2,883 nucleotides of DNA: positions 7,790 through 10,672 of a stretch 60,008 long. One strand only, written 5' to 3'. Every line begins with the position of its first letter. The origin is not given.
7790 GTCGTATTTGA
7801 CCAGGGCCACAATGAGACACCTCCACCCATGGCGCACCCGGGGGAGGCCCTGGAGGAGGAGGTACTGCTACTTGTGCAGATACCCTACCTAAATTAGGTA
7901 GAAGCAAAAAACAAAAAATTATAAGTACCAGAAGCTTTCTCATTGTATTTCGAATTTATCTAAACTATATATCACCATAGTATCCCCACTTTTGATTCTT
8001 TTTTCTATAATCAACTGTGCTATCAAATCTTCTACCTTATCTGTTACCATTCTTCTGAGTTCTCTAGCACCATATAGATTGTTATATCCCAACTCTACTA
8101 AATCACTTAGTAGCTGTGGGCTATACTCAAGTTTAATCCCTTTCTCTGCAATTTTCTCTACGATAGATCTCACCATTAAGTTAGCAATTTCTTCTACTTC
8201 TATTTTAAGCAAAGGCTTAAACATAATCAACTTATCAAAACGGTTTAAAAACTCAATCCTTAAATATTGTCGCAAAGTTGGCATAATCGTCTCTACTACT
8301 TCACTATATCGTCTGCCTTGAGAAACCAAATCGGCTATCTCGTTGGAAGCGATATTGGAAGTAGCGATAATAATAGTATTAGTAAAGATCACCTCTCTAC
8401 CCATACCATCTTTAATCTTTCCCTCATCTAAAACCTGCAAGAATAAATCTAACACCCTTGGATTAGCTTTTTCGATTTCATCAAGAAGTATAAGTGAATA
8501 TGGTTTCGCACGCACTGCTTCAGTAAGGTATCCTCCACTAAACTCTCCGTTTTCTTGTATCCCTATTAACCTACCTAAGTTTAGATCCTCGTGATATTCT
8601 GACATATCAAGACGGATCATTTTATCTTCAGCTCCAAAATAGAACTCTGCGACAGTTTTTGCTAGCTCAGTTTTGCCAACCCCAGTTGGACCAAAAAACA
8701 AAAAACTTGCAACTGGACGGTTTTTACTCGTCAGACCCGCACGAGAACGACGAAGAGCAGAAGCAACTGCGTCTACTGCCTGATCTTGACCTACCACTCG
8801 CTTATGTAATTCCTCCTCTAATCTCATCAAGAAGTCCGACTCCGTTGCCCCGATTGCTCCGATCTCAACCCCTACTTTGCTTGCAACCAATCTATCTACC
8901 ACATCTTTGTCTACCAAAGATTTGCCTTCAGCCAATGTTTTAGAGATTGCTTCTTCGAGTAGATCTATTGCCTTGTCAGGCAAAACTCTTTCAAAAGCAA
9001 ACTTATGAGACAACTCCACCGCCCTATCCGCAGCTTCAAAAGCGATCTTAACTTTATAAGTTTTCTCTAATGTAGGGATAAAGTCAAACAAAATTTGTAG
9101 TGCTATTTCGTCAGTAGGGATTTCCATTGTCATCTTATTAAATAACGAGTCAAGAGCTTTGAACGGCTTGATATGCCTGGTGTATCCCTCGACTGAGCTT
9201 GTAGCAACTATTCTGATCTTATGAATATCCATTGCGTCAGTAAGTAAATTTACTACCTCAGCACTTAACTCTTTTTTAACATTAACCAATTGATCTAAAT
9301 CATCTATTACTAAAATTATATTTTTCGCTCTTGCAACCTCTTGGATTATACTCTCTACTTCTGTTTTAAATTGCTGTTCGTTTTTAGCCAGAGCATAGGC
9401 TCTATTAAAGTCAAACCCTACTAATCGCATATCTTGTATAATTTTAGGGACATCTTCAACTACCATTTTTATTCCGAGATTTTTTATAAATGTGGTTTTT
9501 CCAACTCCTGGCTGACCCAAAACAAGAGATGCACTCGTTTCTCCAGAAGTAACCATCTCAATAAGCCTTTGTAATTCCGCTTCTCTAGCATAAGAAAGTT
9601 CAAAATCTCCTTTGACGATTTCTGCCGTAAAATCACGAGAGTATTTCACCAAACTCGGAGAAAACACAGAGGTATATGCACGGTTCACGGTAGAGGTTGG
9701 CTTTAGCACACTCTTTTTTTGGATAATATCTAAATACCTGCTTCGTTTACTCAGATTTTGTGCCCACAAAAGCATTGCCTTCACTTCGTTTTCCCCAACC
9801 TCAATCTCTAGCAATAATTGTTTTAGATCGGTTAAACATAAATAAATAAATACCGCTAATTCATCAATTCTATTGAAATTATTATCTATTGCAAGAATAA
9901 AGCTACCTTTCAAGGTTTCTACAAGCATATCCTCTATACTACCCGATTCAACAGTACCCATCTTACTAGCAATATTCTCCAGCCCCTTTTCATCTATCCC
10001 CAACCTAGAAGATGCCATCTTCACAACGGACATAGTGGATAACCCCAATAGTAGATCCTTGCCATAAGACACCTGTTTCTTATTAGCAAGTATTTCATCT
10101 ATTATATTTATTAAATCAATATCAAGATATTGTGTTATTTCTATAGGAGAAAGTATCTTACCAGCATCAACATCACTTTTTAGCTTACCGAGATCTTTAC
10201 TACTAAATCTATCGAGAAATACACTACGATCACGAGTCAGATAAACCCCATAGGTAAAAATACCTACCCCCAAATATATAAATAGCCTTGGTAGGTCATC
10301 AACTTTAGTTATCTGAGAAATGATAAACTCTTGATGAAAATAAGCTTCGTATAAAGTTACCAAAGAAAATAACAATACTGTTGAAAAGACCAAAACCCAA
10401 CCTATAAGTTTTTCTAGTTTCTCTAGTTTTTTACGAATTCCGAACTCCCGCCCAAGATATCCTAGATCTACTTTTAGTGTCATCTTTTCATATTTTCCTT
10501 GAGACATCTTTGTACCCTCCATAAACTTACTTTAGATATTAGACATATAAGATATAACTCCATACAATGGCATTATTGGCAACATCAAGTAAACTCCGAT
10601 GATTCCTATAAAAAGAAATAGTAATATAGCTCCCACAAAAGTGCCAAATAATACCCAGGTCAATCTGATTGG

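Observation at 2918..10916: Clp/Hsp100-led operon carrying eight VirB2/TrbC-like 'pilin' paralogs with cysteine-rich ectodomains: candidate undescribed surface-filament or display system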

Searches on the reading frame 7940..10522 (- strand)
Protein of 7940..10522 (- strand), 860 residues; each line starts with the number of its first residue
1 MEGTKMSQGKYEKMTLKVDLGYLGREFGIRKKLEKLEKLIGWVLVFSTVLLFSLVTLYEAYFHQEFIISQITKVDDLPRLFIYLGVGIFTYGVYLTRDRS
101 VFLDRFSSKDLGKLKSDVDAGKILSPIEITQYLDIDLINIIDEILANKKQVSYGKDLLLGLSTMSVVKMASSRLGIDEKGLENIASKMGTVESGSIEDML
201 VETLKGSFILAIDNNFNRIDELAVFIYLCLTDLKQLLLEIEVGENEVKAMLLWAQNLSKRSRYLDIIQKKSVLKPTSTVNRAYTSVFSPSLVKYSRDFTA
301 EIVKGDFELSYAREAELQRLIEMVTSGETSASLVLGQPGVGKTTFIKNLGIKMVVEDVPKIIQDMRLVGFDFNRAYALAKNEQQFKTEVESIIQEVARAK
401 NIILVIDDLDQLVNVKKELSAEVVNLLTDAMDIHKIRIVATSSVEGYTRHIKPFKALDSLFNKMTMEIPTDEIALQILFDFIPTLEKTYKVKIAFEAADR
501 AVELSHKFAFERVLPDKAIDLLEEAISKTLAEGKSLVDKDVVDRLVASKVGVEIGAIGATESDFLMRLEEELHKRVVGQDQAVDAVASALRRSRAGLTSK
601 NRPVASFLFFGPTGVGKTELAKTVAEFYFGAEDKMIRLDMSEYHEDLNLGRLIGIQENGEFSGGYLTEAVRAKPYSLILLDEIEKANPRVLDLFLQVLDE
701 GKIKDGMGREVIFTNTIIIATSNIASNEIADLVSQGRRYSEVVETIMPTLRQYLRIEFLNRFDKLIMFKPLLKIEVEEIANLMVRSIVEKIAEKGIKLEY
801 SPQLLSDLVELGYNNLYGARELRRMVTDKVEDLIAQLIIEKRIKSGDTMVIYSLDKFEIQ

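Call 3: search_protein_families(library=pfam, proteins=[window:7940-10522:-], max_evalue=1)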
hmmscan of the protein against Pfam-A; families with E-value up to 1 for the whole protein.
window:7940-10522:- (860 aa): 51 families (the best 25 are shown)
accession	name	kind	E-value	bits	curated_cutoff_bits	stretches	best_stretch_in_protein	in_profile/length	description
PF07724.20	AAA_2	-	1.6e-50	171.8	27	1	602-764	1-165/166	AAA domain (Cdc48 subfamily)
PF00004.35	AAA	-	1.4e-19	71.3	21.2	2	608-736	2-121/131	ATPase family associated with various cellular activities (AAA)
PF10431.15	ClpB_D2-small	-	4.8e-18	65.4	21.9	1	773-850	3-80/81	C-terminal, D2-small domain, of ClpB protein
PF07728.20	AAA_5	-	4.1e-15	56.5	22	1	607-728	2-127/139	AAA domain (dynein-related subfamily)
PF17871.7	AAA_lid_9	-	7.2e-13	48.8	22.8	1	471-533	2-64/104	AAA lid domain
PF13191.12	AAA_16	-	1.1e-11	46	32.6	2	311-417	3-149/167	AAA ATPase domain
PF01637.24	ATPase_2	-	2e-10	41.3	33.2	2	382-450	91-162/225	ATPase domain predominantly from Archaea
PF00158.32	Sigma54_activat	-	2.6e-10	40.7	20.2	1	604-724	22-143/168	Sigma-54 interaction domain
PF13401.12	AAA_22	-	9.8e-09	36.1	27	2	331-436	7-116/130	AAA domain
PF13173.12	AAA_14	-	1.6e-07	31.8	27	2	331-446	4-101/129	AAA domain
PF13479.12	AAA_24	-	1.7e-06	28.5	27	1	333-414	6-78/195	AAA domain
PF07726.17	AAA_3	-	3.1e-06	27.5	27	1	611-725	6-113/131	ATPase family associated with various cellular activities (AAA)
PF20720.3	nSTAND3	-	4.3e-06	27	27.2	1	331-468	19-137/155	Novel STAND NTPase 3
PF13671.12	AAA_33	-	1e-05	26.3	27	1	333-429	3-94/143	AAA domain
PF20703.3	nSTAND1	-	2.3e-05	24.7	27.1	1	308-463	14-179/379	Novel STAND NTPase 1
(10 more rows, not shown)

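Call 12: find_homologous_proteins(query=window:7940-10522:-, max_evalue=1e-30)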
Query window:7940-10522:- (860 aa): 107 proteins with E <= 1e-30 among 8000 candidates.
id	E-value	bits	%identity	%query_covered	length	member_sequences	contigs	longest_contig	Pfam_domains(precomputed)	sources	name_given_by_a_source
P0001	0.0e+0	1830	100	100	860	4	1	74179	PF13173.13,PF13671.13,PF00004.36,PF13401.13,PF20703.4,PF17871.8,PF01637.25,PF07728.21,PF13191.13,PF13479.13,PF00158.33,PF07724.21,PF07726.18,PF10431.16,PF20720.4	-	-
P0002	0.0e+0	1779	96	100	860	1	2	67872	PF13173.13,PF13671.13,PF00004.36,PF13401.13,PF20703.4,PF17871.8,PF01637.25,PF07728.21,PF13191.13,PF13479.13,PF00158.33,PF07724.21,PF07726.18,PF10431.16,PF20720.4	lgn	-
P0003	0.0e+0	1378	74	99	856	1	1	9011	PF13173.13,PF00004.36,PF13401.13,PF17871.8,PF01637.25,PF07728.21,PF13191.13,PF13479.13,PF00158.33,PF07724.21,PF24883.3,PF07726.18,PF10431.16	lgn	-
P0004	0.0e+0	1378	74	99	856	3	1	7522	PF13173.13,PF00004.36,PF13401.13,PF20703.4,PF17871.8,PF01637.25,PF07728.21,PF13191.13,PF13479.13,PF00158.33,PF07724.21,PF24883.3,PF07726.18,PF05729.19,PF10431.16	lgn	-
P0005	0.0e+0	1369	74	99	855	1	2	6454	PF13173.13,PF00004.36,PF13401.13,PF17871.8,PF01637.25,PF07728.21,PF13191.13,PF00158.33,PF07724.21,PF24883.3,PF07726.18,PF12775.14,PF05729.19,PF10431.16,PF20720.4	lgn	-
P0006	0.0e+0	1338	72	99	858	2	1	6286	PF13173.13,PF13671.13,PF00004.36,PF13401.13,PF03193.23,PF20703.4,PF17871.8,PF13238.13,PF01637.25,PF07728.21,PF13191.13,PF00158.33,PF07724.21,PF07726.18,PF05729.19,PF10431.16,PF20720.4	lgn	-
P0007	0.0e+0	1324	72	99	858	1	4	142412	PF13173.13,PF00004.36,PF13401.13,PF20703.4,PF17871.8,PF13238.13,PF01637.25,PF07728.21,PF13191.13,PF13479.13,PF00158.33,PF07724.21,PF24883.3,PF07726.18,PF05729.19,PF10431.16,PF20720.4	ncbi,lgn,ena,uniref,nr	ncbi:AAA family ATPase [Candidatus Dojkabacteria bacterium]|uniref:AAA family ATPase n=1 Tax=Candida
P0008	0.0e+0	1324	71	99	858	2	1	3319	PF13173.13,PF00004.36,PF13401.13,PF20703.4,PF17871.8,PF01637.25,PF07728.21,PF13191.13,PF13479.13,PF00158.33,PF07724.21,PF24883.3,PF07726.18,PF05729.19,PF10431.16,PF20720.4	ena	-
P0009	0.0e+0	1323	72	99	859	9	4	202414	PF13173.13,PF00004.36,PF13401.13,PF20703.4,PF17871.8,PF01637.25,PF07728.21,PF13191.13,PF13479.13,PF00158.33,PF07724.21,PF24883.3,PF07726.18,PF05729.19,PF10431.16,PF20720.4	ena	-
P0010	0.0e+0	1322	72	99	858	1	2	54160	PF13173.13,PF00004.36,PF13401.13,PF20703.4,PF17871.8,PF13238.13,PF01637.25,PF07728.21,PF13191.13,PF13479.13,PF00158.33,PF07724.21,PF24883.3,PF07726.18,PF05729.19,PF10431.16,PF20720.4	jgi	jgi:ATP-dependent Clp protease ATP-binding subunit ClpC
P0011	0.0e+0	1321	72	99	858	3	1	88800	PF13173.13,PF13671.13,PF00004.36,PF13401.13,PF20703.4,PF17871.8,PF13238.13,PF01637.25,PF07728.21,PF13191.13,PF13479.13,PF00158.33,PF07724.21,PF24883.3,PF07726.18,PF05729.19,PF10431.16,PF20720.4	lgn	-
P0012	0.0e+0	1312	71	99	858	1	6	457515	PF13173.13,PF00004.36,PF13401.13,PF20703.4,PF17871.8,PF13238.13,PF01637.25,PF07728.21,PF13191.13,PF13479.13,PF00158.33,PF07724.21,PF24883.3,PF07726.18,PF12775.14,PF05729.19,PF10431.16,PF20720.4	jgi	jgi:ATP-dependent Clp protease ATP-binding subunit ClpC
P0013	0.0e+0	1300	71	99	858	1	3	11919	PF13173.13,PF00004.36,PF13401.13,PF20703.4,PF17871.8,PF13238.13,PF01637.25,PF07728.21,PF13191.13,PF06414.19,PF13479.13,PF00158.33,PF07724.21,PF24883.3,PF07726.18,PF12775.14,PF05729.19,PF10431.16,PF20720.4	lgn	-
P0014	0.0e+0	1300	69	99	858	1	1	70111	PF13173.13,PF13671.13,PF00004.36,PF13401.13,PF20703.4,PF17871.8,PF13238.13,PF01637.25,PF07728.21,PF13191.13,PF13479.13,PF00158.33,PF07724.21,PF24883.3,PF07726.18,PF05729.19,PF10431.16,PF20720.4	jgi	jgi:ATP-dependent Clp protease ATP-binding subunit ClpC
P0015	0.0e+0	1261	67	99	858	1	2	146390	PF13173.13,PF13671.13,PF00004.36,PF13401.13,PF20703.4,PF17871.8,PF13238.13,PF01637.25,PF07728.21,PF13191.13,PF25201.1,PF00158.33,PF07724.21,PF24883.3,PF07726.18,PF05729.19,PF10431.16,PF20720.4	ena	-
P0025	1.3e-271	922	53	98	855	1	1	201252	PF13173.13,PF00004.36,PF13401.13,PF03193.23,PF17871.8,PF13238.13,PF05496.19,PF01637.25,PF07728.21,PF00931.29,PF13191.13,PF13479.13,PF00158.33,PF07724.21,PF24883.3,PF00005.34,PF07726.18,PF12775.14,PF05729.19,PF02367.24,PF10431.16,PF25199.2,PF20720.4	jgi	jgi:ATP-dependent Clp protease ATP-binding subunit ClpC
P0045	4.0e-235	801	45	100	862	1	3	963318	PF00004.36,PF13401.13,PF17871.8,PF13238.13,PF01637.25,PF07728.21,PF13191.13,PF13479.13,PF00158.33,PF07724.21,PF12775.14,PF05729.19,PF10431.16,PF25199.2,PF20720.4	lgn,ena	-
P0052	8.7e-128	446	36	80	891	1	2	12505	PF02861.26,PF20030.6,PF00004.36,PF03193.23,PF17871.8,PF13238.13,PF07728.21,PF00158.33,PF07724.21,PF12775.14,PF10431.16,PF20720.4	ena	-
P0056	1.6e-104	369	32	74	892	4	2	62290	PF07724.21,PF00004.36,PF13401.13,PF17871.8,PF07728.21,PF01078.28,PF10431.16,PF20720.4,PF13191.13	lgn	-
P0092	8.2e-71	258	30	71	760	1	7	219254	PF00158.33,PF07724.21,PF12775.14,PF00004.36,PF17871.8,PF07728.21,PF10431.16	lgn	-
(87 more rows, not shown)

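Call 13: find_encoding_contigs(protein=P0007, flank=10000, max_places=1)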
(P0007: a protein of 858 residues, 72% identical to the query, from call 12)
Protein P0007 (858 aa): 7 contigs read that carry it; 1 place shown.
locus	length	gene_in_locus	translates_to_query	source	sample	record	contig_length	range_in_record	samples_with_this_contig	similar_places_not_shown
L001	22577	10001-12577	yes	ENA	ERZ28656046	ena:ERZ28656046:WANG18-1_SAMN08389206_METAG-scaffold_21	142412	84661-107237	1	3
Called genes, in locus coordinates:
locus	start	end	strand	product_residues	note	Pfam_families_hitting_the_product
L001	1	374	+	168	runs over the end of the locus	PF13083:KH_KhpA-B, PF01424:R3H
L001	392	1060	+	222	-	PF01386:Ribosomal_L25p, PF14693:Ribosomal_TL5_C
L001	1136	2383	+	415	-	PF00004:AAA, PF07724:AAA_2 (weak), PF07728:AAA_5 (weak), PF22667:Lon_lid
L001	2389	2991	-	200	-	-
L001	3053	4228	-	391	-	PF11379:DUF3182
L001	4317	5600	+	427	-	PF00012:HSP70 (faint), PF11104:PilM_2, PF06723:MreB_Mbl, PF08841:DDR (weak), PF02541:Ppx-GppA (weak), PF06277:EutA (weak), PF14450:FtsA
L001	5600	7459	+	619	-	-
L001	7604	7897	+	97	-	PF00166:Cpn10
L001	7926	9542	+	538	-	PF00118:Cpn60_TCP1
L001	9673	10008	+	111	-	-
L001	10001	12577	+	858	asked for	PF20703:nSTAND1 (weak), PF00004:AAA, PF17871:AAA_lid_9, PF00158:Sigma54_activat (weak), PF00004:AAA, PF07724:AAA_2, PF07728:AAA_5, PF10431:ClpB_D2-small, +10 more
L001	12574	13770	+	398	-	PF18895:T4SS_pilin (weak)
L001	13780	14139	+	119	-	PF18895:T4SS_pilin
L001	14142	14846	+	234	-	-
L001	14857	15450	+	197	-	-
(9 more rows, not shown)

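Call 14: find_encoding_contigs(protein=P0025, flank=10000, max_places=1)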
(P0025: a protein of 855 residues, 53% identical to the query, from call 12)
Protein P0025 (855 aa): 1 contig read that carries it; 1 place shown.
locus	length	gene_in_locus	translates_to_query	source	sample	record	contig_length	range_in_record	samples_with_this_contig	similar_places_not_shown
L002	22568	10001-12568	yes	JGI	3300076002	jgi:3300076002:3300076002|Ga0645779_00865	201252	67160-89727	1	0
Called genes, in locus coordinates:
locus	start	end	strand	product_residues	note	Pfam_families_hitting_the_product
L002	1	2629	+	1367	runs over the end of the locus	PF00133:tRNA-synt_1, PF09334:tRNA-synt_1g, PF00300:His_Phos_1, PF00133:tRNA-synt_1, PF09334:tRNA-synt_1g (weak), PF08264:Anticodon_1, PF19302:DUF5915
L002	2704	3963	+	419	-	PF06723:MreB_Mbl (weak), PF02541:Ppx-GppA (weak), PF08841:DDR (faint), PF11104:PilM_2, PF06277:EutA (weak), PF14450:FtsA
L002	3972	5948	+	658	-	-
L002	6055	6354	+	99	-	PF00166:Cpn10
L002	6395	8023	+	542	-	PF00118:Cpn60_TCP1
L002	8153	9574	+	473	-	PF09852:DUF2079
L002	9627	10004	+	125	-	-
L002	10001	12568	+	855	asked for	PF13173:AAA_14 (faint), PF00004:AAA, PF17871:AAA_lid_9, PF00158:Sigma54_activat (weak), PF00004:AAA, PF07724:AAA_2, PF07728:AAA_5, PF10431:ClpB_D2-small, +16 more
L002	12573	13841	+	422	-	-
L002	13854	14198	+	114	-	PF18895:T4SS_pilin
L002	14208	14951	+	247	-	-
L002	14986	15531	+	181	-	-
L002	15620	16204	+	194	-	-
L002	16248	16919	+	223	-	-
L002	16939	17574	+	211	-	-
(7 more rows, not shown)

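Call 15: find_encoding_contigs(protein=P0045, flank=10000, max_places=1)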
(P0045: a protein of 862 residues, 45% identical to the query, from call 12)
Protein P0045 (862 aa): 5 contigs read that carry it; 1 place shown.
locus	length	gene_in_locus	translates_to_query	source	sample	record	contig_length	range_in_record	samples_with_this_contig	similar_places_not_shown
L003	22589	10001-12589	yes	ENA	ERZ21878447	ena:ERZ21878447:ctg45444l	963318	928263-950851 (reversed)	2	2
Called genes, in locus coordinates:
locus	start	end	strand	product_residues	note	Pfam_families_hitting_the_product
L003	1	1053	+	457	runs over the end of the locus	PF02096:60KD_IMP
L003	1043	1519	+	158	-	PF13083:KH_KhpA-B, PF01424:R3H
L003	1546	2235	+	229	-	PF01386:Ribosomal_L25p, PF14693:Ribosomal_TL5_C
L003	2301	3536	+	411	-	PF00004:AAA, PF07724:AAA_2 (weak), PF22667:Lon_lid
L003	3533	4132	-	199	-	-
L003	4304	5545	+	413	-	PF06723:MreB_Mbl (weak), PF08841:DDR (faint), PF11104:PilM_2 (weak), PF14450:FtsA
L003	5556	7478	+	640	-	-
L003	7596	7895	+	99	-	PF00166:Cpn10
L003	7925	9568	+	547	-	PF00118:Cpn60_TCP1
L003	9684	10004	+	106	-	-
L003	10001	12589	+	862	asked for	PF20720:nSTAND3 (weak), PF00004:AAA, PF17871:AAA_lid_9, PF00158:Sigma54_activat (weak), PF00004:AAA, PF07724:AAA_2, PF07728:AAA_5, PF10431:ClpB_D2-small, +8 more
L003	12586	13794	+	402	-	-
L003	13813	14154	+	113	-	PF18895:T4SS_pilin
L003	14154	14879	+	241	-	-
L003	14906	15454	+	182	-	-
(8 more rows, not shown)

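Call 16: find_encoding_contigs(protein=P0056, flank=10000, max_places=1)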
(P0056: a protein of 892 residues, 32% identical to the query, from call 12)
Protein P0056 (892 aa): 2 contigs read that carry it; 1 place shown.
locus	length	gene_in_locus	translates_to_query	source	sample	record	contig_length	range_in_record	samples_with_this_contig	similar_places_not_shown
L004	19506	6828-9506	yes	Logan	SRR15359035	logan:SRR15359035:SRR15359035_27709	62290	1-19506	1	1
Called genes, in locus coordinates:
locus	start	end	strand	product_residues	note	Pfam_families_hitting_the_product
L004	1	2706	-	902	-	?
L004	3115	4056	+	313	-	PF00005:ABC_tran, PF02463:SMC_N (faint), PF13175:AAA_15 (faint), PF13304:AAA_21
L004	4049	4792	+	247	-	PF01061:ABC2_membrane, PF12698:ABC2_membrane_3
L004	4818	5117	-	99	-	PF00814:TsaD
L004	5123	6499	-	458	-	PF08245:Mur_ligase_M, PF02875:Mur_ligase_C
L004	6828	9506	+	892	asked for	PF01078:Mg_chelatase (faint), PF13191:AAA_16 (faint), PF13401:AAA_22 (faint), PF17871:AAA_lid_9, PF00004:AAA (weak), PF07724:AAA_2, PF07728:AAA_5, PF10431:ClpB_D2-small, +1 more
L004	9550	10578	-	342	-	PF02388:FemAB (weak), PF13480:Acetyltransf_6 (weak), PF02388:FemAB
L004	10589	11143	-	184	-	PF01330:RuvA_N, PF00633:HHH (faint), PF14520:HHH_5, PF07499:RuvA_C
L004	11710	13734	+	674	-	PF04851:ResIII, PF17757:UvrB_inter, PF27431:UvrB_3rd, PF00271:Helicase_C, PF12344:UvrB, PF02151:UVR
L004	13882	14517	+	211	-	-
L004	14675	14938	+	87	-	PF01649:Ribosomal_S20p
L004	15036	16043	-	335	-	PF13310:Virulence_RhuM, PF02661:Fic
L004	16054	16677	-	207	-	PF01966:HD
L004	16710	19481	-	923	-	PF02739:5_3_exonuc_N, PF01367:5_3_exonuc, PF01612:DNA_pol_A_exo1, PF22619:DNA_polI_exo1, PF00476:DNA_pol_A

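Call 17: find_encoding_contigs(protein=P0092, flank=10000, max_places=1)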
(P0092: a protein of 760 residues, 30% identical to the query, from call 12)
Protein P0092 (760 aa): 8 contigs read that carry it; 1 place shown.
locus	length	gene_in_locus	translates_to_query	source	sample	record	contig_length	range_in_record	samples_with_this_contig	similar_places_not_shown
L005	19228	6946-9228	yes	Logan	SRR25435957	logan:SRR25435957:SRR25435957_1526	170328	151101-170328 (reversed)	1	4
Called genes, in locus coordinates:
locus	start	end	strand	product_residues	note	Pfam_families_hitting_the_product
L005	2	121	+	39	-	?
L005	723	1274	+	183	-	-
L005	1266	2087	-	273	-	PF20257:SAM_HAT_C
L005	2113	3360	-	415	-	PF01566:Nramp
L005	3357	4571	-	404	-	PF05239:PRC (faint), PF03448:MgtE_N, PF00571:CBS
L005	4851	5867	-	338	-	PF07478:Dala_Dala_lig_C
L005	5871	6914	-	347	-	PF07478:Dala_Dala_lig_C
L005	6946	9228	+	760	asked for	PF12775:AAA_7 (faint), PF00004:AAA (weak), PF17871:AAA_lid_9, PF00158:Sigma54_activat (weak), PF07724:AAA_2, PF07728:AAA_5, PF10431:ClpB_D2-small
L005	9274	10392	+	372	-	PF05014:Nuc_deoxyrib_tr, PF02223:Thymidylate_kin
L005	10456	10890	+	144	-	PF09134:Invasin_D3 (weak), PF02369:Big_1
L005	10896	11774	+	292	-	PF00483:NTP_transferase, PF12804:NTP_transf_3 (weak)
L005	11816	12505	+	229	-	PF00318:Ribosomal_S2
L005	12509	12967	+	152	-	PF25025:EF-Ts_N (weak), PF00889:EF_TS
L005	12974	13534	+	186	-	PF01765:RRF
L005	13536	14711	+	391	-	PF02163:Peptidase_M50, PF17820:PDZ_6 (weak)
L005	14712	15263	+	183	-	PF13238:AAA_18 (weak), PF13189:Cytidylate_kin2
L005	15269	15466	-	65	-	-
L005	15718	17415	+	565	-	PF00587:tRNA-synt_2b, PF04073:tRNA_edit, PF03129:HGTP_anticodon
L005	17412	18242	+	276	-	-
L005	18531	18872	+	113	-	PF02130:YbeY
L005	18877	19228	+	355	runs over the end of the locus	PF06068:TIP49 (faint), PF13177:DNA_pol3_delta2, PF13401:AAA_22 (weak), PF00004:AAA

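Call 18: find_encoding_contigs(protein=P0052, flank=10000, max_places=1)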
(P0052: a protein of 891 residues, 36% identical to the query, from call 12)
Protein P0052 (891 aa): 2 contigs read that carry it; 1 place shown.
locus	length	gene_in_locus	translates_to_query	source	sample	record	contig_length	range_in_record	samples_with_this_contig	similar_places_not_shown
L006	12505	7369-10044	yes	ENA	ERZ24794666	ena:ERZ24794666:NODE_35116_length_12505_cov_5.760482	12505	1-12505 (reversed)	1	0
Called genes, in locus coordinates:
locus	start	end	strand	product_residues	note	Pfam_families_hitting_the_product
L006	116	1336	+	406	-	PF18884:TSP3_bac (weak)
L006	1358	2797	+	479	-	-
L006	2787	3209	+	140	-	PF02130:YbeY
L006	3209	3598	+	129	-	PF01219:DAGK_prokar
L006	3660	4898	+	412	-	PF11104:PilM_2 (faint), PF02491:SHS2_FTSA, PF06723:MreB_Mbl, PF14450:FtsA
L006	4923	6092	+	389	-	PF00091:Tubulin, PF12327:FtsZ_C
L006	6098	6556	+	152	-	PF22811:Zn_ribbon_NrdR, PF03477:ATP-cone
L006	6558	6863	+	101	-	-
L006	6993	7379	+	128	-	-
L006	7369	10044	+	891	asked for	PF02861:Clp_N, PF00004:AAA, PF17871:AAA_lid_9, PF00158:Sigma54_activat, PF00004:AAA, PF07724:AAA_2, PF07728:AAA_5, PF10431:ClpB_D2-small, +5 more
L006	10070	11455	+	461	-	PF28494:GlyRS_ins_1 (faint), PF00587:tRNA-synt_2b, PF03129:HGTP_anticodon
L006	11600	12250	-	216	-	-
